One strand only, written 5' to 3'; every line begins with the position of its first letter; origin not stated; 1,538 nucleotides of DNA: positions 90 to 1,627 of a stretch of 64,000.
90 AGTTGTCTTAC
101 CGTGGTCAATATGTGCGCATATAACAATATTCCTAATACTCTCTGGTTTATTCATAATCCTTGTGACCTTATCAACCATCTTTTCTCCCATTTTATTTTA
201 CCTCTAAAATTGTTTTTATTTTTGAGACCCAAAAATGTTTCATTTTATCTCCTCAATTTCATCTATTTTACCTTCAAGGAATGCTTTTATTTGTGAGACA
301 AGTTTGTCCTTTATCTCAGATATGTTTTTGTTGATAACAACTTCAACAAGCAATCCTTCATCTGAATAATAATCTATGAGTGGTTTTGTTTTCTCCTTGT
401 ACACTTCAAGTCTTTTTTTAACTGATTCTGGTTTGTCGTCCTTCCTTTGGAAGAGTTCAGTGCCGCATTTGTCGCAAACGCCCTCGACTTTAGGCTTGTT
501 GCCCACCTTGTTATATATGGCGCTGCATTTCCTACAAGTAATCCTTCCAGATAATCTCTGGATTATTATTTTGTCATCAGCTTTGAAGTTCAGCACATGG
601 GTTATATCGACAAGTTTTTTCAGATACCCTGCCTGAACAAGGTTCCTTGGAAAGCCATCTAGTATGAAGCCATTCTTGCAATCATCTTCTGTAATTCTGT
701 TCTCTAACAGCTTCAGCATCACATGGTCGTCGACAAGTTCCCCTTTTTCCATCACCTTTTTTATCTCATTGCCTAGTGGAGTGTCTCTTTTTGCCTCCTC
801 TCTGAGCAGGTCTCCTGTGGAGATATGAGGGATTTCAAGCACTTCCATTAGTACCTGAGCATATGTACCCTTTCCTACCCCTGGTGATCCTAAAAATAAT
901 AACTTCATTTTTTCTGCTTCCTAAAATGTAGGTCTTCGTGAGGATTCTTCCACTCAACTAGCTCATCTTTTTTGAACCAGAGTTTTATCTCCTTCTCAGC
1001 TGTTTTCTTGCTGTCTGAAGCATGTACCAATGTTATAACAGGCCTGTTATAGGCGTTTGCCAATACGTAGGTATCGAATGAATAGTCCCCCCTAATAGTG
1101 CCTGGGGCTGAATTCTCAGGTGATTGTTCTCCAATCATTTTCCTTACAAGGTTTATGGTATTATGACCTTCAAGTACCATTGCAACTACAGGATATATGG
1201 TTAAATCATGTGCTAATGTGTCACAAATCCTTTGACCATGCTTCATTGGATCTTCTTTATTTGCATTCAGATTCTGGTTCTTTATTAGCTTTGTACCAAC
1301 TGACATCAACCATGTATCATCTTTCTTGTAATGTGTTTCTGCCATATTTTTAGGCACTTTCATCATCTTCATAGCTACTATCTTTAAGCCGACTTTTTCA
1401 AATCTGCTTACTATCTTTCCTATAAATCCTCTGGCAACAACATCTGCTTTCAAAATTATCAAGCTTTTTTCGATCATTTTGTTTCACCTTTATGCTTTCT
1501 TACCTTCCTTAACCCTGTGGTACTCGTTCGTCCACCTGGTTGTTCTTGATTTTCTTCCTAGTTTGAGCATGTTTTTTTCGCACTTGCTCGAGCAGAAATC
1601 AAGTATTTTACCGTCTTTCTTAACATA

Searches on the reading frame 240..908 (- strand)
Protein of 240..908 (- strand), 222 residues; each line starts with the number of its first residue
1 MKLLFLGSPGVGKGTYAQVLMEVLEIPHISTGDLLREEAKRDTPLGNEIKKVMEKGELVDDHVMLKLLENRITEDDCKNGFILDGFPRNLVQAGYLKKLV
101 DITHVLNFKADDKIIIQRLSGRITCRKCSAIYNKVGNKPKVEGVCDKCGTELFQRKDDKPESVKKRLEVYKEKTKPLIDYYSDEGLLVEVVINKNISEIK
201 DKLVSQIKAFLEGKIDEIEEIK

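Call 60: search_protein_families(library=pfam, proteins=[window:240-908:-], max_evalue=0.001)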
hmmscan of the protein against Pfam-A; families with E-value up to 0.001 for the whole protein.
window:240-908:- (222 aa): 4 families
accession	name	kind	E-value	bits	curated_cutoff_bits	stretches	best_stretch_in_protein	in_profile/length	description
PF00406.28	ADK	-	1.3e-50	171.9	26.8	1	6-185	2-150/151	Adenylate kinase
PF13207.12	AAA_17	-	3.4e-28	99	27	1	6-122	1-122/136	AAA domain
PF05191.20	ADK_lid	-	2.1e-16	59.9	26.6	1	122-157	1-36/36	Adenylate kinase, active site lid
PF13238.12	AAA_18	-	5.8e-06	27.2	29.4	1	5-125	3-114/128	AAA domain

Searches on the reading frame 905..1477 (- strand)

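Call 60: search_protein_families(library=pfam, proteins=[window:905-1477:-], max_evalue=0.001)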
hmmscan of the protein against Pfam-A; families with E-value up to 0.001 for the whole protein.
window:905-1477:- (190 aa): 1 family
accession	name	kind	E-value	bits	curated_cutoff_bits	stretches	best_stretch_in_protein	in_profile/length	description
PF00334.24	NDK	-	2.6e-37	128.2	27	2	77-172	49-134/135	Nucleoside diphosphate kinase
